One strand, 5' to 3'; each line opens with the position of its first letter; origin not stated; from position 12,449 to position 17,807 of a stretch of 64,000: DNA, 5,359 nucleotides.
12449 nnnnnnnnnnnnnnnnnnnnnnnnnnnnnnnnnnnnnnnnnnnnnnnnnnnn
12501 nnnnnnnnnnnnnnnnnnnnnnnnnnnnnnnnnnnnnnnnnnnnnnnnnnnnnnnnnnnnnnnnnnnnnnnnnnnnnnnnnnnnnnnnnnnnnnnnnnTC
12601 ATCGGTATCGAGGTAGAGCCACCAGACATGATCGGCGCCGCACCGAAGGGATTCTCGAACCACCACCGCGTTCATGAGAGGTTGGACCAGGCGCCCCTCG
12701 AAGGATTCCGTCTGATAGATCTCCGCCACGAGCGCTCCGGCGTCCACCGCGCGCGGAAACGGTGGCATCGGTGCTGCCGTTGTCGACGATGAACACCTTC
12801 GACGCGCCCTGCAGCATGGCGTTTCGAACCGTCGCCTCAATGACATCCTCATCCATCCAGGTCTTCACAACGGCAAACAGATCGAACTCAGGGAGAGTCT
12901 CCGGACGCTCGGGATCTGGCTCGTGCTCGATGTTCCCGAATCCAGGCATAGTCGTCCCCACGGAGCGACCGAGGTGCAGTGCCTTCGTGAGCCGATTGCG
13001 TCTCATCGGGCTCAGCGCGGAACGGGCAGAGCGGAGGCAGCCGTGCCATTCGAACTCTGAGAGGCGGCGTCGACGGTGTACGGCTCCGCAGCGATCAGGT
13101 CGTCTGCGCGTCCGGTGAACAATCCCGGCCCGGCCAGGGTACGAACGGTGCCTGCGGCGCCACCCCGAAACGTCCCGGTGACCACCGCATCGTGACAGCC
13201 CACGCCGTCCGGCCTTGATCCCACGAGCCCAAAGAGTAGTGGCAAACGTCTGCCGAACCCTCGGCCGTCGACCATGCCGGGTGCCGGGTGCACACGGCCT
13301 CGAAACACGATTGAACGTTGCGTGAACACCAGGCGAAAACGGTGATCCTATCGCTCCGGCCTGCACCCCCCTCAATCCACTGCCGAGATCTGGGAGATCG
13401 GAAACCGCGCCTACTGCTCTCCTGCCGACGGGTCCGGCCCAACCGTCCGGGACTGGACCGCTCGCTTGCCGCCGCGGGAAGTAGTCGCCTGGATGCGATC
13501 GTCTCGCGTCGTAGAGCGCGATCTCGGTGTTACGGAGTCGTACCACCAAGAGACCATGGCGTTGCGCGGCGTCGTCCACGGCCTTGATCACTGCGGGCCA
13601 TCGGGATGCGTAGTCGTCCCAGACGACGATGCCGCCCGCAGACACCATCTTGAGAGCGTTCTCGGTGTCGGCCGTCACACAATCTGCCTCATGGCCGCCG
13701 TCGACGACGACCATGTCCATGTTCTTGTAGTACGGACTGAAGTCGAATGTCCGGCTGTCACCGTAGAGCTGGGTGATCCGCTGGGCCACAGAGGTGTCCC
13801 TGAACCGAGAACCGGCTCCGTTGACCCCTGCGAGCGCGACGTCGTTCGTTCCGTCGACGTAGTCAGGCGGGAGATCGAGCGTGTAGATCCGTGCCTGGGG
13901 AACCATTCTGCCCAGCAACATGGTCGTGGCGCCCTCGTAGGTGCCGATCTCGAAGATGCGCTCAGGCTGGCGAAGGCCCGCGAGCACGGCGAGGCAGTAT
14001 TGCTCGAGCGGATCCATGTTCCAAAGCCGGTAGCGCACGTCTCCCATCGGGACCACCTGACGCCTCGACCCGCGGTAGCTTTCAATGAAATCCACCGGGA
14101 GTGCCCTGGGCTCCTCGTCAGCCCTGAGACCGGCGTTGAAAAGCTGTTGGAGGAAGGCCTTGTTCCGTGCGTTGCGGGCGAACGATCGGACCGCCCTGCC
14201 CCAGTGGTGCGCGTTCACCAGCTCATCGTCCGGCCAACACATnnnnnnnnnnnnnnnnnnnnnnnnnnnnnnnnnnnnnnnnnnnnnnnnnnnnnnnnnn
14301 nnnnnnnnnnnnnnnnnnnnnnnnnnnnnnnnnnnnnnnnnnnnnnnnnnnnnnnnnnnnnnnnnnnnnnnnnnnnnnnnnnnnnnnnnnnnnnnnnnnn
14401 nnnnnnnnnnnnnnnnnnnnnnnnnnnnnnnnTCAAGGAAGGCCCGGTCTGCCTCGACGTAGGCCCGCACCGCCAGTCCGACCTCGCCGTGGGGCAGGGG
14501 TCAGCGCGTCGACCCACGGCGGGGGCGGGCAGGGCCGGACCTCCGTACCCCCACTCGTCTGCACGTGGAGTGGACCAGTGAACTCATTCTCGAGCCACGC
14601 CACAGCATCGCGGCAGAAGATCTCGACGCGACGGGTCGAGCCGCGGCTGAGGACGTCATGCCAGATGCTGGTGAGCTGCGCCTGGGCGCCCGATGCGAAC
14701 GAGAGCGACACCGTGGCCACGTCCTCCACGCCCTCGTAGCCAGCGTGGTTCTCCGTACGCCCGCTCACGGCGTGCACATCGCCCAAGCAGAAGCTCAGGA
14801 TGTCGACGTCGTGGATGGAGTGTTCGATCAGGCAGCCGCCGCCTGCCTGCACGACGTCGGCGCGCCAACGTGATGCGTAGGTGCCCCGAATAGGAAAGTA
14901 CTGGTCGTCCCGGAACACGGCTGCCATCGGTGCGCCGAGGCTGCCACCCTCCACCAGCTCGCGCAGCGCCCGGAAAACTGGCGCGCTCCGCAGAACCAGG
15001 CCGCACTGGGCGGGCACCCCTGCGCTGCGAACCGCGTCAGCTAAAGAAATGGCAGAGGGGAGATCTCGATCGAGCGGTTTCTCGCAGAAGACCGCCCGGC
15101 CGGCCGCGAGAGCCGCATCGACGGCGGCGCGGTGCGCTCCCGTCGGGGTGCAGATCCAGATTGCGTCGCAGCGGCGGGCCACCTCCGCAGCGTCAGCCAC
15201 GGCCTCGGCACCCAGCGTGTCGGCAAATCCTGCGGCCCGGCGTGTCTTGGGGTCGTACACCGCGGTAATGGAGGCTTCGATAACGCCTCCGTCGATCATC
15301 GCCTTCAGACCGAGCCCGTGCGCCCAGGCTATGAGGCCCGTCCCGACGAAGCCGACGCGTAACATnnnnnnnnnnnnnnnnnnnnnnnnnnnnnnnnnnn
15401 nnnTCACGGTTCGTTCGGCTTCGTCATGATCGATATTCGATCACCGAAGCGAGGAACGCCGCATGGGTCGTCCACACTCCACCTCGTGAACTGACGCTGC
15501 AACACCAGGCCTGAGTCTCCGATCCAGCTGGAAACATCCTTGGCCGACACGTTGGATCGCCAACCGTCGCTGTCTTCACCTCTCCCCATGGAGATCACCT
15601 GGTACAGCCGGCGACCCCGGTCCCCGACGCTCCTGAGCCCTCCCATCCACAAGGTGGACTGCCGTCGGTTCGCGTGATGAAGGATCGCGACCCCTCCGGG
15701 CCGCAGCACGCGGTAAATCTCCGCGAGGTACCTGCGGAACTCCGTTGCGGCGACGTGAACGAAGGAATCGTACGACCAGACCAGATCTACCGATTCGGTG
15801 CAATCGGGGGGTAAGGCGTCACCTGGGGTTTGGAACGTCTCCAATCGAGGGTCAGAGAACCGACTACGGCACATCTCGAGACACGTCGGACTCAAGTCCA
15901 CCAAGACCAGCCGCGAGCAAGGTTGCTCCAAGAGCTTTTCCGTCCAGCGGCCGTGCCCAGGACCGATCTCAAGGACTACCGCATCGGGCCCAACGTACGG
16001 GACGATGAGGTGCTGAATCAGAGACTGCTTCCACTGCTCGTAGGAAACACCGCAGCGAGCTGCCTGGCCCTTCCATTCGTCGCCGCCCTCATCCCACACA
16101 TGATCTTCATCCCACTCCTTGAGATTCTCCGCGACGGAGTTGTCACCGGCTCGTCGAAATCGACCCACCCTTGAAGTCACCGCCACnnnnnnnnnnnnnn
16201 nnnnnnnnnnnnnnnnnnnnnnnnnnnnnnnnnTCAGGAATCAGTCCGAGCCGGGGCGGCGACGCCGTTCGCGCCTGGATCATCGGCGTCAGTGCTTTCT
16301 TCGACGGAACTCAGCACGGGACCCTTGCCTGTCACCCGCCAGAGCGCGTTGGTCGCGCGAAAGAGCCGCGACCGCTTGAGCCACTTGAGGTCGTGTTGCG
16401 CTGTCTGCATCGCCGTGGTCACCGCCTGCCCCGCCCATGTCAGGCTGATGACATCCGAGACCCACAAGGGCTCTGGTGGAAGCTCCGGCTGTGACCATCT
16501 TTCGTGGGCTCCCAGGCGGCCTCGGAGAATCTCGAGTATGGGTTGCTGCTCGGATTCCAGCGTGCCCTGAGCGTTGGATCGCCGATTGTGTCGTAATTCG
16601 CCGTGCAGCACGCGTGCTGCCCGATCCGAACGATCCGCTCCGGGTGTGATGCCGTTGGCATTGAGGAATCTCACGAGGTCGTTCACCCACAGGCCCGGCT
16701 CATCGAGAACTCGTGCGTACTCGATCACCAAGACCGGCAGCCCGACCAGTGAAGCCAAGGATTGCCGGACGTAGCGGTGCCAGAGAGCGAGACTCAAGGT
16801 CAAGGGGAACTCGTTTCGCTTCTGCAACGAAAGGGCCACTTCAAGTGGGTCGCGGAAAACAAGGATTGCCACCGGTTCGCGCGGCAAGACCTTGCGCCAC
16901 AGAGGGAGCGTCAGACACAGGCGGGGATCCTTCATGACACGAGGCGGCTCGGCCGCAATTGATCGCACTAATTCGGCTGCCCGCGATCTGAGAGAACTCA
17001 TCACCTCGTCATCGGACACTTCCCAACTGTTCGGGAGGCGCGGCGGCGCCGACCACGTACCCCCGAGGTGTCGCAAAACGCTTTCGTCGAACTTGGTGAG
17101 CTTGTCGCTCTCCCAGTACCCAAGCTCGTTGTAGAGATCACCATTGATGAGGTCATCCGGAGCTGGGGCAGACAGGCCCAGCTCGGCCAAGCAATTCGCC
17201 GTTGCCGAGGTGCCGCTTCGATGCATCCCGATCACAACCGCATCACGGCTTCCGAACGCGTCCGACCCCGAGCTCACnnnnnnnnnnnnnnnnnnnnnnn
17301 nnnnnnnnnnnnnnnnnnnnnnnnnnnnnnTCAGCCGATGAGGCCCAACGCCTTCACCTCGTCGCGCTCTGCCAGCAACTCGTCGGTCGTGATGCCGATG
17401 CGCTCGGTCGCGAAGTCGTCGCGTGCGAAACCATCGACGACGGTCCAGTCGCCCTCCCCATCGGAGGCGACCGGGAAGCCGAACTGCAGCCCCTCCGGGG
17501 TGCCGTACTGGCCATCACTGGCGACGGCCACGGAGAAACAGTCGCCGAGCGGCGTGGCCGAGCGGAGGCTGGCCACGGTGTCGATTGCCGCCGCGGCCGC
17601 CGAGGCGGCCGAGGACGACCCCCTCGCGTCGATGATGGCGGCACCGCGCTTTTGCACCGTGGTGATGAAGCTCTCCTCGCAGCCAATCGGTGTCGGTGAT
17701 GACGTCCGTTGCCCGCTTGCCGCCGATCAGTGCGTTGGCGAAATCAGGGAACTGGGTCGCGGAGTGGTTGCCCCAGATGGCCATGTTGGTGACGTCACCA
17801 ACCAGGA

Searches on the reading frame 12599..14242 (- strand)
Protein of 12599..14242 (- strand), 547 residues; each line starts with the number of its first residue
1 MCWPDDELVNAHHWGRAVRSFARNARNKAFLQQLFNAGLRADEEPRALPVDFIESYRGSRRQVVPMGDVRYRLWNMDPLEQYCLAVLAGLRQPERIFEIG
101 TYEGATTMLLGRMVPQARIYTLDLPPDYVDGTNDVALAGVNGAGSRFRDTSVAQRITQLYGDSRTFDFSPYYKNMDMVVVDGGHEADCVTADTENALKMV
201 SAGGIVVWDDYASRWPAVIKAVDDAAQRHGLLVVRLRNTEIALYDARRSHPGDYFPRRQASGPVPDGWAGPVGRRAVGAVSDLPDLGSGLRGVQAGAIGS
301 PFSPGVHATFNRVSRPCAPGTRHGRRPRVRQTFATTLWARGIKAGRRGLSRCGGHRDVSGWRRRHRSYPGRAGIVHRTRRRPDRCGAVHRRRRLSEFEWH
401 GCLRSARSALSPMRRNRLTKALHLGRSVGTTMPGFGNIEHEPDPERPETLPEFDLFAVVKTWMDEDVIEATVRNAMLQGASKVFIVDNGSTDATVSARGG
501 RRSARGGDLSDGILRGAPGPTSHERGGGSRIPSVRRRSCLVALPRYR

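Call 19: search_protein_families(library=pfam, proteins=[window:12599-14242:-], max_evalue=0.001)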
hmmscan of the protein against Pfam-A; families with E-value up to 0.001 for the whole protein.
window:12599-14242:- (547 aa): 1 family
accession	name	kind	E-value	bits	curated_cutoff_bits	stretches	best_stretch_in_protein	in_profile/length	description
PF13578.12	Methyltransf_24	-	1.2e-15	58.7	26.3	1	98-211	2-105/105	Methyltransferase domain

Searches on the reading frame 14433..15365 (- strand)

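Call 19: search_protein_families(library=pfam, proteins=[window:14433-15365:-], max_evalue=0.001)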
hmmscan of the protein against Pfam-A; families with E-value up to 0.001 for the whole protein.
window:14433-15365:- (310 aa): 4 families
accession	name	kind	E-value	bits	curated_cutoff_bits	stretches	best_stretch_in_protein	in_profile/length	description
PF22725.1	GFO_IDH_MocA_C3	-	6.5e-22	78.3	27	1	131-253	1-120/124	GFO/IDH/MocA C-terminal domain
PF01408.29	GFO_IDH_MocA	-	1.6e-20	74.4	24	1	2-120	1-117/120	Oxidoreductase family, NAD-binding Rossmann fold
PF02894.22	GFO_IDH_MocA_C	-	1.6e-10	41.6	22.9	1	135-237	1-107/218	Oxidoreductase family, C-terminal alpha/beta domain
PF03807.23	F420_oxidored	-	4.2e-05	24.5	21.6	1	3-85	1-79/94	NADP oxidoreductase coenzyme F420-dependent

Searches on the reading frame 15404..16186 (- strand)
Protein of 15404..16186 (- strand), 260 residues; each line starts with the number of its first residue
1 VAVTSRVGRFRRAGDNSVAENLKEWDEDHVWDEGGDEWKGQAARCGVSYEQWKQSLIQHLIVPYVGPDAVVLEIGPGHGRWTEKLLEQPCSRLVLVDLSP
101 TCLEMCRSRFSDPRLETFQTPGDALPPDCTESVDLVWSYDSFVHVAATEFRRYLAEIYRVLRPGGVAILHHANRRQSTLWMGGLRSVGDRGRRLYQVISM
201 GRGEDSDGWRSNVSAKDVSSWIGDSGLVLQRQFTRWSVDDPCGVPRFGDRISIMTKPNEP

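Call 19: search_protein_families(library=pfam, proteins=[window:15404-16186:-], max_evalue=0.001)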
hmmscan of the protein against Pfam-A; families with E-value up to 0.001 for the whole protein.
window:15404-16186:- (260 aa): 9 families
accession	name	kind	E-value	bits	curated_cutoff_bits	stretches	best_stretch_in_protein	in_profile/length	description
PF13649.12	Methyltransf_25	-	3.9e-18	66.4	27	1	71-165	1-97/97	Methyltransferase domain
PF08241.18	Methyltransf_11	-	6.9e-17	62.3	21.2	1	72-168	1-94/95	Methyltransferase domain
PF08242.18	Methyltransf_12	-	8.5e-13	49.3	30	1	72-166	1-97/98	Methyltransferase domain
PF13489.12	Methyltransf_23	-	8.1e-09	35.9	27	1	63-190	18-124/164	Methyltransferase domain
PF02353.26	CMAS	-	9.9e-06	25.5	27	1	68-175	63-170/273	Mycolic acid cyclopropane synthetase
PF13847.12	Methyltransf_31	-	1.4e-05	25.3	27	1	68-173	4-113/145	Methyltransferase domain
PF05891.18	Methyltransf_PK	-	3.3e-05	24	27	1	69-173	57-163/218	AdoMet dependent proline di-methyltransferase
PF01209.24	Ubie_methyltran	-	5.2e-05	23.1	20.1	1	50-167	33-149/233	ubiE/COQ5 methyltransferase family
PF00398.26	RrnaAD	-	0.00058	19.5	24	1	65-118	28-81/263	Ribosomal RNA adenine dimethylase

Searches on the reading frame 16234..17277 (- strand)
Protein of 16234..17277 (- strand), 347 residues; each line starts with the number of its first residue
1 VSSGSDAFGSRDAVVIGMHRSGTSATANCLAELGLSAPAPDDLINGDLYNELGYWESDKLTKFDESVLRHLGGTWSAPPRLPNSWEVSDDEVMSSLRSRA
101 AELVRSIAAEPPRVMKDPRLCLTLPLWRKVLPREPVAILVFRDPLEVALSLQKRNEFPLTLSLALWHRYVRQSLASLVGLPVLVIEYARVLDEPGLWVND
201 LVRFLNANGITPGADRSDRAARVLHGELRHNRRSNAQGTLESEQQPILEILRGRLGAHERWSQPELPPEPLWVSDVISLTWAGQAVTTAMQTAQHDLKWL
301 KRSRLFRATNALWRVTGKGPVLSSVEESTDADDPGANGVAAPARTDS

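Call 8: search_protein_families(library=ncbifam, proteins=[window:16234-17277:-], max_evalue=0.1)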
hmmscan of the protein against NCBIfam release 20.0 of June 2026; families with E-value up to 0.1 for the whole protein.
window:16234-17277:- (347 aa): 0 families
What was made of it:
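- Tried and rejected: No model matches either the fusion or the stand-alone sulfotransferase (call 8).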

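Call 19: search_protein_families(library=pfam, proteins=[window:16234-17277:-], max_evalue=0.001)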
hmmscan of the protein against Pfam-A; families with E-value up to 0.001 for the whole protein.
window:16234-17277:- (347 aa): 1 family
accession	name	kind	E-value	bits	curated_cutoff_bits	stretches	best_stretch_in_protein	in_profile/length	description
PF13469.12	Sulfotransfer_3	-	4.3e-06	27.6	27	1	14-206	3-211/216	Sulfotransferase family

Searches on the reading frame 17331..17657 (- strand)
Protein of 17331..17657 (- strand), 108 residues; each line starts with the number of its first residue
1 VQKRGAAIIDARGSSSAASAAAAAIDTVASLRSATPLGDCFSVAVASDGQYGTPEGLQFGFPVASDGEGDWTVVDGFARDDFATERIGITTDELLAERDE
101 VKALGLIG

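Call 80: search_protein_families(library=pfam, proteins=[window:17331-17657:-], max_evalue=0.001)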
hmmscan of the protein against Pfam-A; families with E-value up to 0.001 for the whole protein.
window:17331-17657:- (108 aa): 1 family
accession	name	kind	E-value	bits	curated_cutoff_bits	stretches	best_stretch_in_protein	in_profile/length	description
PF02866.23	Ldh_1_C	-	7.9e-17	62.2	22.6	1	2-103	72-172/174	lactate/malate dehydrogenase, alpha/beta C-terminal domain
